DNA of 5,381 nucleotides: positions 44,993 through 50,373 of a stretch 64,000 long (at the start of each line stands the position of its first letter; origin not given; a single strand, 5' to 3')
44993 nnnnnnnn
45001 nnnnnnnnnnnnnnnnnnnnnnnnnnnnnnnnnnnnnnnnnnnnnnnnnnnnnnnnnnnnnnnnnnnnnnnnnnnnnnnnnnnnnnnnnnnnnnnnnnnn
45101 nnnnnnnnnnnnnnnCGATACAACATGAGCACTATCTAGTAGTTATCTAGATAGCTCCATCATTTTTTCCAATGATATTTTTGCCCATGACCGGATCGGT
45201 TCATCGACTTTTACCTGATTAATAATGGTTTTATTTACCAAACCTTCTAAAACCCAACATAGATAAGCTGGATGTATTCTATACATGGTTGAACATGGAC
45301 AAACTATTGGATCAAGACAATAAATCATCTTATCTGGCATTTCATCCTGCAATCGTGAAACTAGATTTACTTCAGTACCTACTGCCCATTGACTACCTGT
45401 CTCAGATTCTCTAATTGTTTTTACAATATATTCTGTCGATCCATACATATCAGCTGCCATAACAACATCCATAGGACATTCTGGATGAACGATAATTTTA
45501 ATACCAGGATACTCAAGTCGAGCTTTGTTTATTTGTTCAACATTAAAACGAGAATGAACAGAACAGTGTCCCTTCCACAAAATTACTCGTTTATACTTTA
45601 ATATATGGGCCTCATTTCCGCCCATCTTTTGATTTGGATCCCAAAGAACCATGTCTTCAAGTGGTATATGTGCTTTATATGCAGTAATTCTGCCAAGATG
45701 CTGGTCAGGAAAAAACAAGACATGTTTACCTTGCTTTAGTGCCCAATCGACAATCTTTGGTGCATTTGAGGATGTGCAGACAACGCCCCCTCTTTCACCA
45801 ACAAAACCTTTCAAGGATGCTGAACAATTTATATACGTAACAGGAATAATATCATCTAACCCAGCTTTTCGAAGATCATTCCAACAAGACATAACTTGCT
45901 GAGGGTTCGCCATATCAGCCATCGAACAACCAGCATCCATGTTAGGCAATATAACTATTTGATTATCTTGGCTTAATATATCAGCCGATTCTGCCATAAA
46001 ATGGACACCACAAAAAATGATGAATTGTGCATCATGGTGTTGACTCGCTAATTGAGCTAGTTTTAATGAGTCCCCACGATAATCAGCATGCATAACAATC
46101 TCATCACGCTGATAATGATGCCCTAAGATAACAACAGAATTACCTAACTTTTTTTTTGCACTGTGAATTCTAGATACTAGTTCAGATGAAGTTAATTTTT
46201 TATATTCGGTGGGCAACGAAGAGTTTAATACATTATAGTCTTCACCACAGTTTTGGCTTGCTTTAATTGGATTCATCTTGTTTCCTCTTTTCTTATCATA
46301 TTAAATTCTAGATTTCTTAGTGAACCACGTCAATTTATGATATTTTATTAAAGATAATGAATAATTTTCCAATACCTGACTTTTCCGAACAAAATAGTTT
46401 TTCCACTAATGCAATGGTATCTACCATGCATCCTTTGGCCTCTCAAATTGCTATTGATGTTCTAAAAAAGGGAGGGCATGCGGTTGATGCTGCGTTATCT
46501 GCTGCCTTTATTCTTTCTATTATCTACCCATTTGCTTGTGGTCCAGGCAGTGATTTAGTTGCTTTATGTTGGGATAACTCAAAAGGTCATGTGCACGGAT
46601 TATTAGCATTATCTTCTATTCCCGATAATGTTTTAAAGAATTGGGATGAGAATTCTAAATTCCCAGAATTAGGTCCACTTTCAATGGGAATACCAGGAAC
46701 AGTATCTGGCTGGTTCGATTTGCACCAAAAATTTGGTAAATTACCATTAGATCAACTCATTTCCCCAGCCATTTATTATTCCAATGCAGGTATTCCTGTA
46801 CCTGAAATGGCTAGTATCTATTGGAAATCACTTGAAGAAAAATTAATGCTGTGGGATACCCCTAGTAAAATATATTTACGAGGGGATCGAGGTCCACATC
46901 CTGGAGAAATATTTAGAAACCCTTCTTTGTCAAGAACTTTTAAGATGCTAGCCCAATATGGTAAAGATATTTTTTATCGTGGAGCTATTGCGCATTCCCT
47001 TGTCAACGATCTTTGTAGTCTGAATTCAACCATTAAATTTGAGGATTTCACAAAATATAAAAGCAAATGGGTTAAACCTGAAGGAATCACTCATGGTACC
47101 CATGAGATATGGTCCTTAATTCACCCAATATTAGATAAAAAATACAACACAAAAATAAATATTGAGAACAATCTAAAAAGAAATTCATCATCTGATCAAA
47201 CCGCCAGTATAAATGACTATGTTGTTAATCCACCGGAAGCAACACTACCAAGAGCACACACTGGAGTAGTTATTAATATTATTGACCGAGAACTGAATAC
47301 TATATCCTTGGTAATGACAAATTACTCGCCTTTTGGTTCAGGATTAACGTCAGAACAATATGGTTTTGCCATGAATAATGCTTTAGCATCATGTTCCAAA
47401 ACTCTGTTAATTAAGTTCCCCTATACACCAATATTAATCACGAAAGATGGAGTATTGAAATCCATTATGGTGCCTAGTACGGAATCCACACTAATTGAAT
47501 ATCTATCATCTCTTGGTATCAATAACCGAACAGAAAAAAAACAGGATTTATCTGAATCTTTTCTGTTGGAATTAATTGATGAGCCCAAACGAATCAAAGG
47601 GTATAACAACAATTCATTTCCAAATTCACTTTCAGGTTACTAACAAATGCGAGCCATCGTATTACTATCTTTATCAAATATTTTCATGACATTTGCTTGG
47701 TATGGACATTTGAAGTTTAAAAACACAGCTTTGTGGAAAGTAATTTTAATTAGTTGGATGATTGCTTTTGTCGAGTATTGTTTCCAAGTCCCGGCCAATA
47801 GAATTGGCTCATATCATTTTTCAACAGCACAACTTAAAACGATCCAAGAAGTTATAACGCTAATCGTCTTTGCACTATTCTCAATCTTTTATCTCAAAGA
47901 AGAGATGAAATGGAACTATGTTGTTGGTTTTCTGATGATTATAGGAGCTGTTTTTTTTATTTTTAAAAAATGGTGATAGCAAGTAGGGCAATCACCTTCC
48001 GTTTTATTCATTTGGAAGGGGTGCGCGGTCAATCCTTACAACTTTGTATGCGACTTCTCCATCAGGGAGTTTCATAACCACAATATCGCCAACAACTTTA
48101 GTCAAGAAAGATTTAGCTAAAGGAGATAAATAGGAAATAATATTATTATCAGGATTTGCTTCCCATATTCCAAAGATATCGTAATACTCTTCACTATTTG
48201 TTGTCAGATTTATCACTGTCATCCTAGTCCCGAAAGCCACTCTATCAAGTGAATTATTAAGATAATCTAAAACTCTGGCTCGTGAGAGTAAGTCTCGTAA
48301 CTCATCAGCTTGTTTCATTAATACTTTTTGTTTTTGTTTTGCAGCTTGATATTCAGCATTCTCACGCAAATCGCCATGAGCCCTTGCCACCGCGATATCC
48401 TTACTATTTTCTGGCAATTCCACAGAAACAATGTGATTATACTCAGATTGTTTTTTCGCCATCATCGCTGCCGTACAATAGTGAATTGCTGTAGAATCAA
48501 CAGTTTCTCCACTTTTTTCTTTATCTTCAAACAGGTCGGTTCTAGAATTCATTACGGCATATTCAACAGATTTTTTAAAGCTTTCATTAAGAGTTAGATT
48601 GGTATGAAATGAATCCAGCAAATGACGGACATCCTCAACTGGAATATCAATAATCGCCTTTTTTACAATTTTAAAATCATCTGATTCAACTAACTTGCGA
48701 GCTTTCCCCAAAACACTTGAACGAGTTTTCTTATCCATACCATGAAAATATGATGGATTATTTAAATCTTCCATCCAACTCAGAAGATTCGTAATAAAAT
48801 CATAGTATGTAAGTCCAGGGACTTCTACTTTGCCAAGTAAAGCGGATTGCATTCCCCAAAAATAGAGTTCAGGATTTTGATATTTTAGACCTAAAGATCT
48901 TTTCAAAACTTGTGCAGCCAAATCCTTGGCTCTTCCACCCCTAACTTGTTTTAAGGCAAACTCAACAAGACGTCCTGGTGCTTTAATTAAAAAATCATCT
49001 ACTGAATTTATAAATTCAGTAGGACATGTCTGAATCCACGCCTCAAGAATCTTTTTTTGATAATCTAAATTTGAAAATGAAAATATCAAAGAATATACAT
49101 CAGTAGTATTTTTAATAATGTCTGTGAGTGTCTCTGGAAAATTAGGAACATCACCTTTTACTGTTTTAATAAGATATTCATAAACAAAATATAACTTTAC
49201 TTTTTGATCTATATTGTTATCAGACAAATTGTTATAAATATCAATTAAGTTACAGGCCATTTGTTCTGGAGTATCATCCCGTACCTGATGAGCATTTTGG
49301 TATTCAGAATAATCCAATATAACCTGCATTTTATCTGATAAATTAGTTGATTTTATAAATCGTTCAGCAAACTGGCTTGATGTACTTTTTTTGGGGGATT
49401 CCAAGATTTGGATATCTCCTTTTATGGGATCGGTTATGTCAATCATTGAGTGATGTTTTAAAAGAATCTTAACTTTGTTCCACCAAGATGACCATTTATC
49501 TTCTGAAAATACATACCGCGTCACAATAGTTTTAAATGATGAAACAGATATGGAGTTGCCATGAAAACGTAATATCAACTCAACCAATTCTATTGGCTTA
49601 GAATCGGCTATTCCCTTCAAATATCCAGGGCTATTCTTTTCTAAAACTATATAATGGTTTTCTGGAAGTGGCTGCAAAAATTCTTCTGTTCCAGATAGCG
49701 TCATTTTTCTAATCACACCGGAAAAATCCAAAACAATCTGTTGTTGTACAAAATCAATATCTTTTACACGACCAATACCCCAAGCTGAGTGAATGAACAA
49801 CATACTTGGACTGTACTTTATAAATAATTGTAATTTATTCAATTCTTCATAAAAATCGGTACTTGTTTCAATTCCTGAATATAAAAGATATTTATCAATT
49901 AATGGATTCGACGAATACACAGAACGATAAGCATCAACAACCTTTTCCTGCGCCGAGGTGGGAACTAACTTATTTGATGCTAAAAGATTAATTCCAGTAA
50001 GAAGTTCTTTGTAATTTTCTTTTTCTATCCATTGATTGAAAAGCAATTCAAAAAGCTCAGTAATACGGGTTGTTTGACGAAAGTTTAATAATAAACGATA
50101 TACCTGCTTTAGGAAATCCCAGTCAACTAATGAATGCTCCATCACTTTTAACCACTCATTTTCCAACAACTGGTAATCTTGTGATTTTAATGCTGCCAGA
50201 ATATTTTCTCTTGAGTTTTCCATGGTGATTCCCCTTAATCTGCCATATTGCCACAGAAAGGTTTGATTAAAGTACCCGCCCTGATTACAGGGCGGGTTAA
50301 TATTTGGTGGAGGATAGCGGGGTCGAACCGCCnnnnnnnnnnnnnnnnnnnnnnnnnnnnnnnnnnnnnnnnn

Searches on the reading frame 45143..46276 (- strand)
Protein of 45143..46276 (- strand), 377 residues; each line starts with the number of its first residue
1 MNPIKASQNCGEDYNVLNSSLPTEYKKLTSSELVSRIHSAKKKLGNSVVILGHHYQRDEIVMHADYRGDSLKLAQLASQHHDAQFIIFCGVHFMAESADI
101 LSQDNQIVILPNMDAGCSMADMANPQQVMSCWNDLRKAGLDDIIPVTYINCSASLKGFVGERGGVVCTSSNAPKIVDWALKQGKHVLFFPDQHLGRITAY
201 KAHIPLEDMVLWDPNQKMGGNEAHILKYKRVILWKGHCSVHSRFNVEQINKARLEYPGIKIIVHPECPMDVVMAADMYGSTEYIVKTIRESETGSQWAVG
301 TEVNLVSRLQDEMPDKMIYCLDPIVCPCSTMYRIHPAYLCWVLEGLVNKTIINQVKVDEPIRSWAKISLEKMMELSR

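Call 49: search_protein_families(library=pfam, proteins=[window:45143-46276:-], max_evalue=0.00001)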
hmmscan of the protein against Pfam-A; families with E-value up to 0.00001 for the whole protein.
window:45143-46276:- (377 aa): 1 family
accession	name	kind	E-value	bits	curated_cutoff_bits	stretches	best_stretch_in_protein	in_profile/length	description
PF02445.21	NadA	-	7.7e-101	337.5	27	1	36-374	2-295/295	Quinolinate synthetase A protein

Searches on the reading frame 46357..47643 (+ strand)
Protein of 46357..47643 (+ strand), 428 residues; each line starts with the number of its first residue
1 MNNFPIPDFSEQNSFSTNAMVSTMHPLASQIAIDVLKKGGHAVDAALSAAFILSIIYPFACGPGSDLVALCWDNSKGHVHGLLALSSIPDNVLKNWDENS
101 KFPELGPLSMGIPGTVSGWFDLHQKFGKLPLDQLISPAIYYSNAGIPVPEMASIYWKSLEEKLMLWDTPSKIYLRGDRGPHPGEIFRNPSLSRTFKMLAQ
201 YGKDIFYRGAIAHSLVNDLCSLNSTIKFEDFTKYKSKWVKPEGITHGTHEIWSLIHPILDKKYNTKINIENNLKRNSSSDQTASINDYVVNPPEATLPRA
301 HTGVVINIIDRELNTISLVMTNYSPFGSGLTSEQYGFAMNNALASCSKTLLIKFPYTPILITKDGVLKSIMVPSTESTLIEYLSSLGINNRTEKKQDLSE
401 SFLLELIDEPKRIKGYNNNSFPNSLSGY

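Call 49: search_protein_families(library=pfam, proteins=[window:46357-47643:+], max_evalue=0.00001)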
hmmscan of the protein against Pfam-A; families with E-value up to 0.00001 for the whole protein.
window:46357-47643:+ (428 aa): 1 family
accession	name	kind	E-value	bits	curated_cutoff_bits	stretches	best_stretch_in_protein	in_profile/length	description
PF01019.26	G_glu_transpept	-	1.2e-65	222.7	27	2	34-253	2-225/512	Gamma-glutamyltranspeptidase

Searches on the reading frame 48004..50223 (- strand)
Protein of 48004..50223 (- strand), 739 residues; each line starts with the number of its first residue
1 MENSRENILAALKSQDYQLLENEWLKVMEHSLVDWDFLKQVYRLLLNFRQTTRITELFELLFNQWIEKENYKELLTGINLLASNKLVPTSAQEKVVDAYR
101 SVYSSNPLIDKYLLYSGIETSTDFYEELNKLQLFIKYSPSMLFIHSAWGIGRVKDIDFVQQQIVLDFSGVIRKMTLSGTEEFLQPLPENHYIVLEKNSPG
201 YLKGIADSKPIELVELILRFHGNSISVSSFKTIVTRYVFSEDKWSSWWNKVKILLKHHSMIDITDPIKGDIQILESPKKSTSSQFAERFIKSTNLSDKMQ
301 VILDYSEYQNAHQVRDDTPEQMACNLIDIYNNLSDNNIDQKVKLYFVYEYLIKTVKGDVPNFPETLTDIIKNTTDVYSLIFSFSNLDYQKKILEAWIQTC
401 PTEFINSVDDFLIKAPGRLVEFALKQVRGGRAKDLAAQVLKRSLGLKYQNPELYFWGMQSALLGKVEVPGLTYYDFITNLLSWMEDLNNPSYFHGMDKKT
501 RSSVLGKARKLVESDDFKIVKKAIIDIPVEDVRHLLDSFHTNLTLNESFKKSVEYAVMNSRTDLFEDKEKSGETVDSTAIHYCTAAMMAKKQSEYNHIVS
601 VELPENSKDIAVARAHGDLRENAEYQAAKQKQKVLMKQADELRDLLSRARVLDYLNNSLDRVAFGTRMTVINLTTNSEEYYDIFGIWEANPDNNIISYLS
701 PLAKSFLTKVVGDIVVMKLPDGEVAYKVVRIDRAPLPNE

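Call 3: search_protein_families(library=pfam, proteins=[window:48004-50223:-], max_evalue=0.01)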
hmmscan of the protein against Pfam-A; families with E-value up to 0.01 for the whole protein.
window:48004-50223:- (739 aa): 2 families
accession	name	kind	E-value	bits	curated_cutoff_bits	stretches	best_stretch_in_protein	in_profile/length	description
PF03449.20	GreA_GreB_N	-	1.2e-20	73.9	24.5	1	582-651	2-71/71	Transcription elongation factor, N-terminal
PF01272.25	GreA_GreB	-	9.3e-20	70.8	26.9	1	660-732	4-76/77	Transcription elongation factor, GreA/GreB, C-term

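Call 4: search_protein_families(library=ncbifam, proteins=[window:48004-50223:-], max_evalue=0.01)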
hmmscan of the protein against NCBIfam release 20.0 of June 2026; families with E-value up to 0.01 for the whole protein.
window:48004-50223:- (739 aa): 12 families
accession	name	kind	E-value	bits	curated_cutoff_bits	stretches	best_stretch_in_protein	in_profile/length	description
NF011309.0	PRK14720.1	equivalog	1e-77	262.2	714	1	11-736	179-905/906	transcription elongation factor GreA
NF004969.0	PRK06330.1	equivalog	2e-53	182.1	697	1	92-731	92-712/718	transcript cleavage factor/unknown domain fusion protein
TIGR01462.1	greA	subfamily_domain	1.3e-41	142.1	139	1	583-731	2-150/151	transcription elongation factor GreA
NF001261.0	PRK00226.1-2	equivalog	3.3e-38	131.1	167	1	584-732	7-155/157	transcription elongation factor GreA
NF001263.0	PRK00226.1-4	equivalog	3.6e-34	118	145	1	580-733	6-159/160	transcription elongation factor GreA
NF001264.0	PRK00226.1-5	equivalog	5.5e-32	110.7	180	1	589-732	12-156/158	transcription elongation factor GreA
NF002506.1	PRK01885.1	equivalog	1.6e-23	83.1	188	1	581-732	3-153/156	transcription elongation factor GreB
NF001260.0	PRK00226.1-1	equivalog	7.4e-21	74.4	234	1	585-733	10-158/160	transcription elongation factor GreA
TIGR01461.1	greB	equivalog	1.3e-20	73.7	171.05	1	582-732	4-153/156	transcription elongation factor GreB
NF001262.0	PRK00226.1-3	equivalog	1.4e-12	47.7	161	1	577-725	3-152/165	transcription elongation factor GreA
NF004973.0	PRK06342.1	equivalog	7.6e-10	38.7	159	1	630-718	61-150/160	transcription elongation factor GreA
NF004548.0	PRK05892.1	equivalog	0.0033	17.4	126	1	616-731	40-154/158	nucleoside diphosphate kinase regulator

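Call 63: find_homologous_proteins(query=window:48004-50220:-, max_evalue=1e-20)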
Query window:48004-50220:- (738 aa): 1 proteins with E <= 1e-20 among 8000 candidates.
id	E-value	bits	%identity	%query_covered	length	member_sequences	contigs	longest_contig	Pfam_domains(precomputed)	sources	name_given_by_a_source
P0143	0.0e+0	1591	96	100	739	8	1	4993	PF01272.26,PF27167.1,PF03449.21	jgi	-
